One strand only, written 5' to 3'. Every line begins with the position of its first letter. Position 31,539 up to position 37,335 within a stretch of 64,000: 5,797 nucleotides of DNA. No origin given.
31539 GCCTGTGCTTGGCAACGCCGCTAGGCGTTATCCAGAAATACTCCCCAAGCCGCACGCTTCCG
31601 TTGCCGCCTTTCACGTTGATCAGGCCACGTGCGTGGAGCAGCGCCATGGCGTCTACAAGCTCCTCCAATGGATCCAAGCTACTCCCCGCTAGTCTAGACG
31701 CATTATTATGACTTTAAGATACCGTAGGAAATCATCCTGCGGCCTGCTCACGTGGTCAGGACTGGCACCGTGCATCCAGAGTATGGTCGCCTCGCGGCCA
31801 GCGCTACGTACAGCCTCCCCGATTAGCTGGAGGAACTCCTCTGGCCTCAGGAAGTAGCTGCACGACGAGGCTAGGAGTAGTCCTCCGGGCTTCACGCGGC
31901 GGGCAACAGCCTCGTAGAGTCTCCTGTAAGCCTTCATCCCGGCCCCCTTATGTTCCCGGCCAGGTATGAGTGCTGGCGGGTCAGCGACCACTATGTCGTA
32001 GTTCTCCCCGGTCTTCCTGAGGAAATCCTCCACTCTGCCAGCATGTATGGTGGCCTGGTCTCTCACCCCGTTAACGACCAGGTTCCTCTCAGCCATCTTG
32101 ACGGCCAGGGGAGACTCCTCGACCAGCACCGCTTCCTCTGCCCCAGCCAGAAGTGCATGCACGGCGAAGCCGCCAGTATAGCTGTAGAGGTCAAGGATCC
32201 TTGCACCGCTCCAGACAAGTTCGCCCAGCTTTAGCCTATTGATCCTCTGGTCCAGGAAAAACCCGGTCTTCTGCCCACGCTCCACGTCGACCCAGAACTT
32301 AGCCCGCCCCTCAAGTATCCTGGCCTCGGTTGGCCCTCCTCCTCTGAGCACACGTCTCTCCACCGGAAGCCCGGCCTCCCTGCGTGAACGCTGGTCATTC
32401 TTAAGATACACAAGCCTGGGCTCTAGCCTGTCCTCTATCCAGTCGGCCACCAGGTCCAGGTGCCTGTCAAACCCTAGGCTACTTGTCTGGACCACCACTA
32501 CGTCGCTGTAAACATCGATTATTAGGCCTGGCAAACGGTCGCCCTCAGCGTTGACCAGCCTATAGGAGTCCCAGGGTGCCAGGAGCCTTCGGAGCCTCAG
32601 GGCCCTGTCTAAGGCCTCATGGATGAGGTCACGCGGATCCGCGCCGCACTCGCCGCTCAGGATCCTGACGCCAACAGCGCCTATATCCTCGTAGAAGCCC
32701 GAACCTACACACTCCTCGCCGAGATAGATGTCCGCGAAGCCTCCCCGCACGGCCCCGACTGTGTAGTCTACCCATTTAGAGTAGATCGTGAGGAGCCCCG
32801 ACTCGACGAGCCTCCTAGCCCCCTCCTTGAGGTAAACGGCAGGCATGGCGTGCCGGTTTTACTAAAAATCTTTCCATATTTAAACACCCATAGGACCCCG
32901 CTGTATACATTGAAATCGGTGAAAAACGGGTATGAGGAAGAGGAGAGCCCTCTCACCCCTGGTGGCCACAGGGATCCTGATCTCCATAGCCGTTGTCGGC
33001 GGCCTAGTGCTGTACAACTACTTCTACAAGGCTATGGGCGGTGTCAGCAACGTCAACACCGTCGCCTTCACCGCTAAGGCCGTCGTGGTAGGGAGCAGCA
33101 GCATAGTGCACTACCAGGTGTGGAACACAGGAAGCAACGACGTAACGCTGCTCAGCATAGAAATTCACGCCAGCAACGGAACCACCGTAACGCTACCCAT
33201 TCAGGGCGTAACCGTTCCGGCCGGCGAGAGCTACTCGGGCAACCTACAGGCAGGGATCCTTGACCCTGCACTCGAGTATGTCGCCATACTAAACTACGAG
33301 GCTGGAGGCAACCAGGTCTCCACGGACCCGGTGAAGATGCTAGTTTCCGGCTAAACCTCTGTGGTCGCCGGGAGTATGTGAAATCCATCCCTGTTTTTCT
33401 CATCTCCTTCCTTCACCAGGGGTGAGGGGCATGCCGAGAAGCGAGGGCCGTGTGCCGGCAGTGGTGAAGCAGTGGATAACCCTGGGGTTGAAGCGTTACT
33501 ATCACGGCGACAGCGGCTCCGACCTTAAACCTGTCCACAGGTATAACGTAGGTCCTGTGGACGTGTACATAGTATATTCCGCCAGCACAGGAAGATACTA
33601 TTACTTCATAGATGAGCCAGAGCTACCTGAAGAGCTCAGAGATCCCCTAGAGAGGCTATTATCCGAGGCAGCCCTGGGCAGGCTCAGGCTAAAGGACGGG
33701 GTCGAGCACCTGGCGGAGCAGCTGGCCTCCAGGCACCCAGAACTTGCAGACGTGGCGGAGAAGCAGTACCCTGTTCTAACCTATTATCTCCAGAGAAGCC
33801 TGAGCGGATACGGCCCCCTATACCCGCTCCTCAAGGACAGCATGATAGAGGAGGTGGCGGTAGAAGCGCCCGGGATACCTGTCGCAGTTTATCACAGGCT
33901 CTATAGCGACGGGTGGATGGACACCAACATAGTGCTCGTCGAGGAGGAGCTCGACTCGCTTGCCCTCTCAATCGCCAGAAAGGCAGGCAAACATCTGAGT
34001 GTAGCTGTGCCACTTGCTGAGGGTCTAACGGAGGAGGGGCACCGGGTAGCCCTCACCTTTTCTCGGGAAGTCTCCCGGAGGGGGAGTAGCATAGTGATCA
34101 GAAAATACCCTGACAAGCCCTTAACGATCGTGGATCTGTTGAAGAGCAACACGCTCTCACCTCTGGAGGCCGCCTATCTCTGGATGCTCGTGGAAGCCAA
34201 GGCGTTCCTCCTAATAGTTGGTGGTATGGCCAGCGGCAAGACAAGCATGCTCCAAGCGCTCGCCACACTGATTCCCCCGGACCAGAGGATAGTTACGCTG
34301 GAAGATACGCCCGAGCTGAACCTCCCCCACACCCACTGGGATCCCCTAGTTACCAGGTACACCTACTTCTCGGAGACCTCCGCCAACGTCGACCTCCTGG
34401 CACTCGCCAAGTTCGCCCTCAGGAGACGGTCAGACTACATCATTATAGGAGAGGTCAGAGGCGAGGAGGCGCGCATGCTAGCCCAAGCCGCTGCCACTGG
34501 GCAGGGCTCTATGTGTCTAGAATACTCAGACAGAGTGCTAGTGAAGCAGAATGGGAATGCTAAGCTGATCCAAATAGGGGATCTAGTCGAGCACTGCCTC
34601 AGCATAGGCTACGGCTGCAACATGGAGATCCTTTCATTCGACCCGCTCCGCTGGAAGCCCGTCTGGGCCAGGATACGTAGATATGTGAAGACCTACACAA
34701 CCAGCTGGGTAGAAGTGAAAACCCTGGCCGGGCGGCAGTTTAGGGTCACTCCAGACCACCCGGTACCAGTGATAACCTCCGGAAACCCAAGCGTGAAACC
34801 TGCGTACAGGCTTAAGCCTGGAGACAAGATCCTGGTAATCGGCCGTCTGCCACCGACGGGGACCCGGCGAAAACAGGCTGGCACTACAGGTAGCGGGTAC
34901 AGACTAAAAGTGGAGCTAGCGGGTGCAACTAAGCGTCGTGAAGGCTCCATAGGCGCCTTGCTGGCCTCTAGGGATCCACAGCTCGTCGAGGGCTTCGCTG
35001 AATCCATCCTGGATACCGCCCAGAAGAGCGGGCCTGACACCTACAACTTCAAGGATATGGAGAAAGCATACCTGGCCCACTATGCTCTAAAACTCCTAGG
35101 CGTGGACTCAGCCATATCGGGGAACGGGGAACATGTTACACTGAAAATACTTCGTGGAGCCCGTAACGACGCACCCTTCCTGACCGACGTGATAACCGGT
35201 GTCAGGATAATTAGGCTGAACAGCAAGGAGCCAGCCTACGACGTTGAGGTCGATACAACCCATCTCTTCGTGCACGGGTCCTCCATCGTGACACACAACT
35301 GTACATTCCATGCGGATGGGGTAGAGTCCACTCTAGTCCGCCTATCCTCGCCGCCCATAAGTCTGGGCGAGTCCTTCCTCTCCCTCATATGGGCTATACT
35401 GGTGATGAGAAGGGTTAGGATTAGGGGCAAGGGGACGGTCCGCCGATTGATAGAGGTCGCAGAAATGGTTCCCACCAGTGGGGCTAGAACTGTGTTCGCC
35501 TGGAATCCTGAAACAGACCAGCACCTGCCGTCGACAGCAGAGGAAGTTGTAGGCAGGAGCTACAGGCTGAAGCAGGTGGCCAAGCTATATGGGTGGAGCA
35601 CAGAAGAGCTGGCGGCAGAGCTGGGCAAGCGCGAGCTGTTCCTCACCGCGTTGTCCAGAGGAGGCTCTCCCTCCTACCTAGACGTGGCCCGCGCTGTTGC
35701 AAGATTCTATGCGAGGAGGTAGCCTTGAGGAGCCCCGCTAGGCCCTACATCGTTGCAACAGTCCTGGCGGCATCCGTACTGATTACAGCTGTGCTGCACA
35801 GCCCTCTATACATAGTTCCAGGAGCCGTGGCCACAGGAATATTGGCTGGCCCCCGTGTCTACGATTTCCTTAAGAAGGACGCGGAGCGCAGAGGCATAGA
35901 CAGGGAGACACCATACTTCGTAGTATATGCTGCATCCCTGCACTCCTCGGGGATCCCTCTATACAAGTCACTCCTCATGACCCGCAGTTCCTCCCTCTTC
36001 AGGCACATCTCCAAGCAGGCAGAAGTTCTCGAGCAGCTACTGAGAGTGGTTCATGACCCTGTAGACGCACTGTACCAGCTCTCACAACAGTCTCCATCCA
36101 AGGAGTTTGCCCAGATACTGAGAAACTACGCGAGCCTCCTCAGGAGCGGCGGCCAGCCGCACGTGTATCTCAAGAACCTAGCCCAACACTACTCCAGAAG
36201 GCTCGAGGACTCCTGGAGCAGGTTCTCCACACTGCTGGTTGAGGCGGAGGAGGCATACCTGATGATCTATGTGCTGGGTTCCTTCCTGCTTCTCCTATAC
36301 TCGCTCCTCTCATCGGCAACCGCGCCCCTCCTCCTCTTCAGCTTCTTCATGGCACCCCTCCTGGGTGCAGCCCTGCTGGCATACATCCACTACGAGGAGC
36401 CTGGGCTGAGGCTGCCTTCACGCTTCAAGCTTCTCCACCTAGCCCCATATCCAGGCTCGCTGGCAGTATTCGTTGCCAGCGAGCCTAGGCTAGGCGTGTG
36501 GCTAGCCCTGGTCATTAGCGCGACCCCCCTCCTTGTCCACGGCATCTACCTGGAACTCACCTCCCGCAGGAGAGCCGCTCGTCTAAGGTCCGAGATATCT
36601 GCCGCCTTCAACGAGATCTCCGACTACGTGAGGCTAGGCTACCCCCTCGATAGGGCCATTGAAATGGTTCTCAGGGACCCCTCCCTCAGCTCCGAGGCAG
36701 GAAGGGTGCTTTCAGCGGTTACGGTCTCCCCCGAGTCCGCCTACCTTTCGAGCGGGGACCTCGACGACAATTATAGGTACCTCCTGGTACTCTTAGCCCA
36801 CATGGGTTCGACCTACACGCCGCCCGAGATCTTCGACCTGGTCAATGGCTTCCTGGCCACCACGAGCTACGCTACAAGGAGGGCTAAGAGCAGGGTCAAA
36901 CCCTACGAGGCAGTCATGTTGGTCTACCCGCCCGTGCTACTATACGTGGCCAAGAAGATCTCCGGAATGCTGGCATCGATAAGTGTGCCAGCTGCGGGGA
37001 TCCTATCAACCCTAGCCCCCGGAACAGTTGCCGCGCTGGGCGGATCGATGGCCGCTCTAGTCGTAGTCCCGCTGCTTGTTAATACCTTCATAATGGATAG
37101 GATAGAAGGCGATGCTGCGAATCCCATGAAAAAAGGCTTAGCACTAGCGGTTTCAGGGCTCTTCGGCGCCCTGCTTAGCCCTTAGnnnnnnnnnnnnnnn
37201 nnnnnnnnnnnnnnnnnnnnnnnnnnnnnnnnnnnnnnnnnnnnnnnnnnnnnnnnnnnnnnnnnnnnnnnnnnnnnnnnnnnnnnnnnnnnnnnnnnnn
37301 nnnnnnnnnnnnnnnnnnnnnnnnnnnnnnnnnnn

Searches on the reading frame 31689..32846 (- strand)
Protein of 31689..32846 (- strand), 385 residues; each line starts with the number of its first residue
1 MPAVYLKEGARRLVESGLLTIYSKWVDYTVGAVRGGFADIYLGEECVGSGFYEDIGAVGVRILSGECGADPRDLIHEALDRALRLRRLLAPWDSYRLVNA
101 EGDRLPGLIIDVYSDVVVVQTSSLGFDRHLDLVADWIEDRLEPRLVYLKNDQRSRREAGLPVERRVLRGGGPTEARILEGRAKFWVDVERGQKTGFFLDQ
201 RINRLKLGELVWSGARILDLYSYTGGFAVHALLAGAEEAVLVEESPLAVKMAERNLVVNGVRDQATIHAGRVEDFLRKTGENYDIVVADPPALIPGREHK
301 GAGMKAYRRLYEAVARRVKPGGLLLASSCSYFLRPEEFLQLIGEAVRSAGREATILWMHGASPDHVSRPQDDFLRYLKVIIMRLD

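Call 31: search_protein_families(library=pfam, proteins=[window:31689-32846:-], max_evalue=0.001)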
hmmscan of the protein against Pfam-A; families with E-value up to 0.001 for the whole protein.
window:31689-32846:- (385 aa): 6 families
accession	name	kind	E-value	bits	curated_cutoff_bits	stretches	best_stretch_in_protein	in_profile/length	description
PF10672.15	Methyltrans_SAM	-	8e-14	52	27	1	166-331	77-241/286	S-adenosylmethionine-dependent methyltransferase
PF03602.21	Cons_hypoth95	-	3.1e-09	37.2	24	1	213-291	41-122/182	Conserved hypothetical protein 95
PF06325.19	PrmA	-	3.9e-06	27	22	1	209-289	157-233/296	Ribosomal protein L11 methyltransferase (PrmA)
PF05175.20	MTS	-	1.2e-05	25.5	23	1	215-325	33-137/170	Methyltransferase small domain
PF13847.12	Methyltransf_31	-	8.2e-05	22.8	27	1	213-334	3-114/145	Methyltransferase domain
PF02475.24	TRM5-TYW2_MTfase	-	0.00072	20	28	0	182-278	8-102/164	TRM5/TYW2 methyltransferase domain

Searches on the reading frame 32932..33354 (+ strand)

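Call 31: search_protein_families(library=pfam, proteins=[window:32932-33354:+], max_evalue=0.001)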
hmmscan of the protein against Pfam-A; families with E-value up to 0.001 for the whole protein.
window:32932-33354:+ (140 aa): 0 families

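Call 68: search_protein_families(library=ncbifam, proteins=[window:32932-33354:+], max_evalue=0.01)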
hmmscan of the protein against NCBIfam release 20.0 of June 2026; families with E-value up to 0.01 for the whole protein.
window:32932-33354:+ (140 aa): 2 families
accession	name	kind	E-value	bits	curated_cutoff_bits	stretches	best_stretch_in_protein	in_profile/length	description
NF046073.1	UpsA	equivalog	1.3e-07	31.8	130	1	4-111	1-109/136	pilin subunit UpsA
NF053671.1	bindosome_BasC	exception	3.2e-05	23.9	260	1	2-118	4-119/140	bindosome assembly system protein BasC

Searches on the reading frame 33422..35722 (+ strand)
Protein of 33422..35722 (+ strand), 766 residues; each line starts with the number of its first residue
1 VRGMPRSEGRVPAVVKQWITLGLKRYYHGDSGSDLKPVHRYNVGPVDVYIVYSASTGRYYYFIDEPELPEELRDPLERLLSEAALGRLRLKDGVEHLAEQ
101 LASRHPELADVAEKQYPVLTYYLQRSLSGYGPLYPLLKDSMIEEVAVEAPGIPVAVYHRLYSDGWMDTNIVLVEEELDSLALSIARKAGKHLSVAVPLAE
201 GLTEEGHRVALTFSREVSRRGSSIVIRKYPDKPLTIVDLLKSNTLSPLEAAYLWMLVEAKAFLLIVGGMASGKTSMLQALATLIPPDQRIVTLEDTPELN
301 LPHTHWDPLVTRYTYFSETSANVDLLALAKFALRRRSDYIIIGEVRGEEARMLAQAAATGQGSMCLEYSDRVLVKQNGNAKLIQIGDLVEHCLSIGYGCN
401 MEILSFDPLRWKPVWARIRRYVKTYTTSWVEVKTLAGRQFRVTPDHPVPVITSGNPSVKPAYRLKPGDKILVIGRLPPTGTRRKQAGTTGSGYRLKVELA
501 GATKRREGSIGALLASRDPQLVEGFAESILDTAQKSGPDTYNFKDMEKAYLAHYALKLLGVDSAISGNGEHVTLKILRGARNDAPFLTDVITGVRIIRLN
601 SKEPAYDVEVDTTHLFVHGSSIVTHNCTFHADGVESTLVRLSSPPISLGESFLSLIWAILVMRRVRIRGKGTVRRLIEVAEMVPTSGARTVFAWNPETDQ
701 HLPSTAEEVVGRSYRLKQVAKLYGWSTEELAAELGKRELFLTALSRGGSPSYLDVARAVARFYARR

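Call 29: find_encoding_contigs(protein=window:33422-35722:+, flank=10000, max_places=1)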
Protein window:33422-35722:+ (766 aa): no gene with exactly this product is on record in the collection.

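Call 31: search_protein_families(library=pfam, proteins=[window:33422-35722:+], max_evalue=0.001)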
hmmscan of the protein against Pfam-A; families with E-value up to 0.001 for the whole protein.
window:33422-35722:+ (766 aa): 2 families
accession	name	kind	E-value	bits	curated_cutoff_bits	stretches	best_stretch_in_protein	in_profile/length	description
PF00437.27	T2SSE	-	7e-21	74.7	24.9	1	219-363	102-239/370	Type II/IV secretion system protein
PF14890.11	Intein_splicing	-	1e-07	32.3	35.8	1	383-626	10-155/155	Intein splicing domain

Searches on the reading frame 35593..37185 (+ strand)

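Call 31: search_protein_families(library=pfam, proteins=[window:35593-37185:+], max_evalue=0.001)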
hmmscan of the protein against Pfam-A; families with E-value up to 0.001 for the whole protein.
window:35593-37185:+ (530 aa): 1 family
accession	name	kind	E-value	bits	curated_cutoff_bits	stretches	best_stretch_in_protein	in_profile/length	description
PF00482.28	T2SSF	-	1.6e-11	44.7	25.2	1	113-235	5-123/125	Type II secretion system (T2SS), protein F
